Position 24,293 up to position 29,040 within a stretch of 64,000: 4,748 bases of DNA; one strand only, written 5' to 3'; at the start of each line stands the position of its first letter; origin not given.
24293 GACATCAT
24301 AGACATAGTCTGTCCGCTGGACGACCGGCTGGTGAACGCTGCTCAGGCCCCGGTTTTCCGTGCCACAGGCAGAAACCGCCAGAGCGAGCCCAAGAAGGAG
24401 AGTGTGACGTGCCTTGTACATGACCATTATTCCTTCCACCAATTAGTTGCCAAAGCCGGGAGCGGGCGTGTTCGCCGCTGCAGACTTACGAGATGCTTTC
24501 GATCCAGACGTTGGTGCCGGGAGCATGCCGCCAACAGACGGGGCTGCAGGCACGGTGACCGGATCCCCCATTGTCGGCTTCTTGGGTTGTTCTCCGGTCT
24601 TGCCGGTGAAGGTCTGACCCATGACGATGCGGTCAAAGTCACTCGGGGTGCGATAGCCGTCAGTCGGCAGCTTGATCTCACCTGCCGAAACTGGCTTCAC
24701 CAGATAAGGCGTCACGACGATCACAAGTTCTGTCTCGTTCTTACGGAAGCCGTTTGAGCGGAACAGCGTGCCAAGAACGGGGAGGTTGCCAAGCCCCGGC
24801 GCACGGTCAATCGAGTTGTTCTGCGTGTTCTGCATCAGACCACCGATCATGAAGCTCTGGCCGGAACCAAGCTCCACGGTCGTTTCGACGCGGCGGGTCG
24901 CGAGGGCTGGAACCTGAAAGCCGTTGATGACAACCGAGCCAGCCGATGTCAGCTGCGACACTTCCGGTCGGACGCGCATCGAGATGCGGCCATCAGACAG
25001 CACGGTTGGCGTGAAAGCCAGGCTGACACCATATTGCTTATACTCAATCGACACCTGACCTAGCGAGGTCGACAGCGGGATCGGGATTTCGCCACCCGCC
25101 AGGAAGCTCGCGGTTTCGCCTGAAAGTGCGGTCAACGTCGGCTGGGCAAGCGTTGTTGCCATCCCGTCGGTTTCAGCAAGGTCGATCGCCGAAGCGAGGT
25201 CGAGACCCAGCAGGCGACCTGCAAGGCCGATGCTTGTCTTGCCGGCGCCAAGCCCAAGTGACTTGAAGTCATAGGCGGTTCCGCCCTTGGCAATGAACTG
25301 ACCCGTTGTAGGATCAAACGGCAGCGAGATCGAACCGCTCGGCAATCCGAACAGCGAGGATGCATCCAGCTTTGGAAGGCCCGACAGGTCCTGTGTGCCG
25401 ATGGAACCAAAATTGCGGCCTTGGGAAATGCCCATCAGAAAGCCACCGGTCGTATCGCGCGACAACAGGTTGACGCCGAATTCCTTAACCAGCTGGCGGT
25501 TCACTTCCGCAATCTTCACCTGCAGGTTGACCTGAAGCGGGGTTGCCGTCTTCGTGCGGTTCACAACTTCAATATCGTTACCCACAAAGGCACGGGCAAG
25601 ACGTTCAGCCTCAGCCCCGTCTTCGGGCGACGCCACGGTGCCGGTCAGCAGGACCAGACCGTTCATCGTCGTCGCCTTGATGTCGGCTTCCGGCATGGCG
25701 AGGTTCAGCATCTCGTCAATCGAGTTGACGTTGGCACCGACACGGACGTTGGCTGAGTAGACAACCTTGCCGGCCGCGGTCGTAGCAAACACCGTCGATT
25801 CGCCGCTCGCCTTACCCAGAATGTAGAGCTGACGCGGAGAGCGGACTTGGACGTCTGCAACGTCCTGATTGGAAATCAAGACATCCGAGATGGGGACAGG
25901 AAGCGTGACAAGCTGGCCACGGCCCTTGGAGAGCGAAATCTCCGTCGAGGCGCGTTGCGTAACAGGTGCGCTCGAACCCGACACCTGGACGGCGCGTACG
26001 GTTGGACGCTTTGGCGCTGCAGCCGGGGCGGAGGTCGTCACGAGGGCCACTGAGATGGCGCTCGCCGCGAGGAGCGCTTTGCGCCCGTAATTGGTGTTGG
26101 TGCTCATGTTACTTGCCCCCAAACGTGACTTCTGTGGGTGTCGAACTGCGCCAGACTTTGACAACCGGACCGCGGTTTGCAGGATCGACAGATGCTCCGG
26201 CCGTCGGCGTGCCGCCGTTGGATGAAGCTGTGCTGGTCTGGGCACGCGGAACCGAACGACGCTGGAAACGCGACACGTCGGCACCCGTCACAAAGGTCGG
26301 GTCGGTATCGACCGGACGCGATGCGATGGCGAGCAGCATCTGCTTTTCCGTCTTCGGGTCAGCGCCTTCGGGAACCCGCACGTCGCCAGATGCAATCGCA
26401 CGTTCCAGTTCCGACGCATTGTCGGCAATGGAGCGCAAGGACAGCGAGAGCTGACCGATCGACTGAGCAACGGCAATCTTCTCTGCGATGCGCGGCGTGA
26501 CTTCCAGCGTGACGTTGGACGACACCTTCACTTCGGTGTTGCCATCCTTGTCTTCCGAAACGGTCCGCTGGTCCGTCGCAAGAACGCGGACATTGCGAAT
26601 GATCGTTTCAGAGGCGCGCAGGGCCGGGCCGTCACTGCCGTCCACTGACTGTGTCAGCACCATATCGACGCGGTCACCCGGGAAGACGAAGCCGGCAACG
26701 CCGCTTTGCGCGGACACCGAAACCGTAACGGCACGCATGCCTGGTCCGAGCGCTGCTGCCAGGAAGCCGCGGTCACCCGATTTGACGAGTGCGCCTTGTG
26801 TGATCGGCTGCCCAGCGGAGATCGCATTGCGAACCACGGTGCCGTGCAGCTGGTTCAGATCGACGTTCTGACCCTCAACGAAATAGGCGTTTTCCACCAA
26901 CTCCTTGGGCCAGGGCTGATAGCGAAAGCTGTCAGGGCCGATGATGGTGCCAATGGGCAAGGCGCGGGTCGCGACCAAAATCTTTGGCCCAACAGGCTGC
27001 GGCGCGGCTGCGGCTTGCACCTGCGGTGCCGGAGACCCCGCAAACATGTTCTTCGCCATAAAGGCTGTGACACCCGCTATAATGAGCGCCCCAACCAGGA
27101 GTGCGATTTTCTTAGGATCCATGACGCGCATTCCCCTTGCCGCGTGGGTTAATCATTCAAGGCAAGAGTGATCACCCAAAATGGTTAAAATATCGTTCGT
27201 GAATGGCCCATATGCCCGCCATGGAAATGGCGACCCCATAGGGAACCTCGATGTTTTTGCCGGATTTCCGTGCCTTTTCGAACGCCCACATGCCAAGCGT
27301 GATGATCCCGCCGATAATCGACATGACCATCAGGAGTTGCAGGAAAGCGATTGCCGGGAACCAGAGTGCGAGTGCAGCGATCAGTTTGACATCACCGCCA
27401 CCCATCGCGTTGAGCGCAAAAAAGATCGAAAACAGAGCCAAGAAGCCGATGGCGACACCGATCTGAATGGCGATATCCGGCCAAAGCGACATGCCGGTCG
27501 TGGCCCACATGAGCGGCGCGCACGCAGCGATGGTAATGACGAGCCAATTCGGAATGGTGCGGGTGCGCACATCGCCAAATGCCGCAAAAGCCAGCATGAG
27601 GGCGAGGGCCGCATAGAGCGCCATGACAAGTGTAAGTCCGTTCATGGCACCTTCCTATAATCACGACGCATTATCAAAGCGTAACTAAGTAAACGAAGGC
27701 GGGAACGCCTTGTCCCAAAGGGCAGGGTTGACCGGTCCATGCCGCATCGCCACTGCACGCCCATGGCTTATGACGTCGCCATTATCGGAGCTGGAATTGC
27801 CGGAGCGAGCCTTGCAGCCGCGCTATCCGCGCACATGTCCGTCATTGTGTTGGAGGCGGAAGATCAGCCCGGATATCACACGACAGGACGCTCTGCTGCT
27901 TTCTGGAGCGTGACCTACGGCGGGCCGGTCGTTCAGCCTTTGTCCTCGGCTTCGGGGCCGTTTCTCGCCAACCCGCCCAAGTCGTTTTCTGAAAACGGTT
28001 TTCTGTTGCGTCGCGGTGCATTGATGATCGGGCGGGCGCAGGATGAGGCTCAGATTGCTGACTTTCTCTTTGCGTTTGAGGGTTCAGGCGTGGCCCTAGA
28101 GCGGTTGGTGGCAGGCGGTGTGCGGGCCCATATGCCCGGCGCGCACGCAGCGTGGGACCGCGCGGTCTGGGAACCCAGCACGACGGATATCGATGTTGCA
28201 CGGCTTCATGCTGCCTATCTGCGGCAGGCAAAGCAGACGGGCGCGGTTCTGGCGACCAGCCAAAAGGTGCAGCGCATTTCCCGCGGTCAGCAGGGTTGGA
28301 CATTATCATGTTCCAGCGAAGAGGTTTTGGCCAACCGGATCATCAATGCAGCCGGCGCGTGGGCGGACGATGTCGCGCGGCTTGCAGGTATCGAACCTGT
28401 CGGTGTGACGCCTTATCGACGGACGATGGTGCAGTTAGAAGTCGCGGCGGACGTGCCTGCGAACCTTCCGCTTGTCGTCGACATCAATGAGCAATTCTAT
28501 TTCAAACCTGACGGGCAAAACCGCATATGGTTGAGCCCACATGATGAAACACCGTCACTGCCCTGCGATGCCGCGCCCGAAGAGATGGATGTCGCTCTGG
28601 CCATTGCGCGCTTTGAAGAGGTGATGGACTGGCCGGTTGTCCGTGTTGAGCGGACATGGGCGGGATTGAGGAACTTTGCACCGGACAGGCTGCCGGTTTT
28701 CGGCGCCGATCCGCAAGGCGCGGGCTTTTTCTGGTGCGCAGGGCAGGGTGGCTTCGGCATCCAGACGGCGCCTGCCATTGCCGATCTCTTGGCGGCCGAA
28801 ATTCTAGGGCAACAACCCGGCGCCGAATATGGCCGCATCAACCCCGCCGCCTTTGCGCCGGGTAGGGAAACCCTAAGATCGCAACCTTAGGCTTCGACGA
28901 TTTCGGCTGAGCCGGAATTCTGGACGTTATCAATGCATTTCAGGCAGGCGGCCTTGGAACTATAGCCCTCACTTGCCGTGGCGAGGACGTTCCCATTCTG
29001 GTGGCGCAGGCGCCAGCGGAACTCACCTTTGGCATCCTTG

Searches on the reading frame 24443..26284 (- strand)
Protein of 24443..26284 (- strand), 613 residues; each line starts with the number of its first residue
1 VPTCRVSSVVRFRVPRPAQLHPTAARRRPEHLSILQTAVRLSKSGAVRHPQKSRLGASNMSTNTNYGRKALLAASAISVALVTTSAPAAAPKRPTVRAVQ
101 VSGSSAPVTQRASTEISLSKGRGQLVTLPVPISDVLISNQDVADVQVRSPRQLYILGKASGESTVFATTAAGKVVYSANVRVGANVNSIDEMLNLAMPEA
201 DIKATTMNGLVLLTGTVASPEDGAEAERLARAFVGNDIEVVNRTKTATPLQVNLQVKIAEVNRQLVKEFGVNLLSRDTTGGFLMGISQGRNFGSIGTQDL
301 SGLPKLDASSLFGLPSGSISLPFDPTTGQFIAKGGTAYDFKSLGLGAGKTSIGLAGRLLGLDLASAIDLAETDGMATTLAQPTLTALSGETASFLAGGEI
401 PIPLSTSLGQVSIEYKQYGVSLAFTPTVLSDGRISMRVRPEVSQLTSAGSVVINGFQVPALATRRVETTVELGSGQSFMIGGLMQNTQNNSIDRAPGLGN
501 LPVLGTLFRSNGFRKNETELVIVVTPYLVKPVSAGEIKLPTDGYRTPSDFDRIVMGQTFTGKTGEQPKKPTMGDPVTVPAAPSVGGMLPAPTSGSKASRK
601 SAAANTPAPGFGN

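Call 62: search_protein_families(library=pfam, proteins=[window:24443-26284:-], max_evalue=0.00001)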
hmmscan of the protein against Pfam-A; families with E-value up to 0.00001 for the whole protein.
window:24443-26284:- (613 aa): 3 families
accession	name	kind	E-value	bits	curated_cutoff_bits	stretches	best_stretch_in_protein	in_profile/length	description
PF00263.26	Secretin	-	1.4e-44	152.2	27.5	1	370-530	2-169/169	Bacterial type II and III secretion system protein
PF13629.12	T2SS-T3SS_pil_N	-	1.7e-19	69.7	23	1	113-182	2-71/72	Pilus formation protein N terminal region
PF04972.22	BON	-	2.5e-07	31.3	27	1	197-245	19-66/69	BON domain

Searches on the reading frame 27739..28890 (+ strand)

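Call 62: search_protein_families(library=pfam, proteins=[window:27739-28890:+], max_evalue=0.00001)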
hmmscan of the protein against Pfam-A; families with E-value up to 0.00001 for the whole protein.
window:27739-28890:+ (383 aa): 2 families
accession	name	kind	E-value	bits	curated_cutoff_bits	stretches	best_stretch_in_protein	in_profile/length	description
PF01266.30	DAO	-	1.8e-53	182.8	27.9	1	12-353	1-352/353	FAD dependent oxidoreductase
PF13450.12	NAD_binding_8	-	3.2e-07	31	21.9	1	15-66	1-53/68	NAD(P)-binding Rossmann-like domain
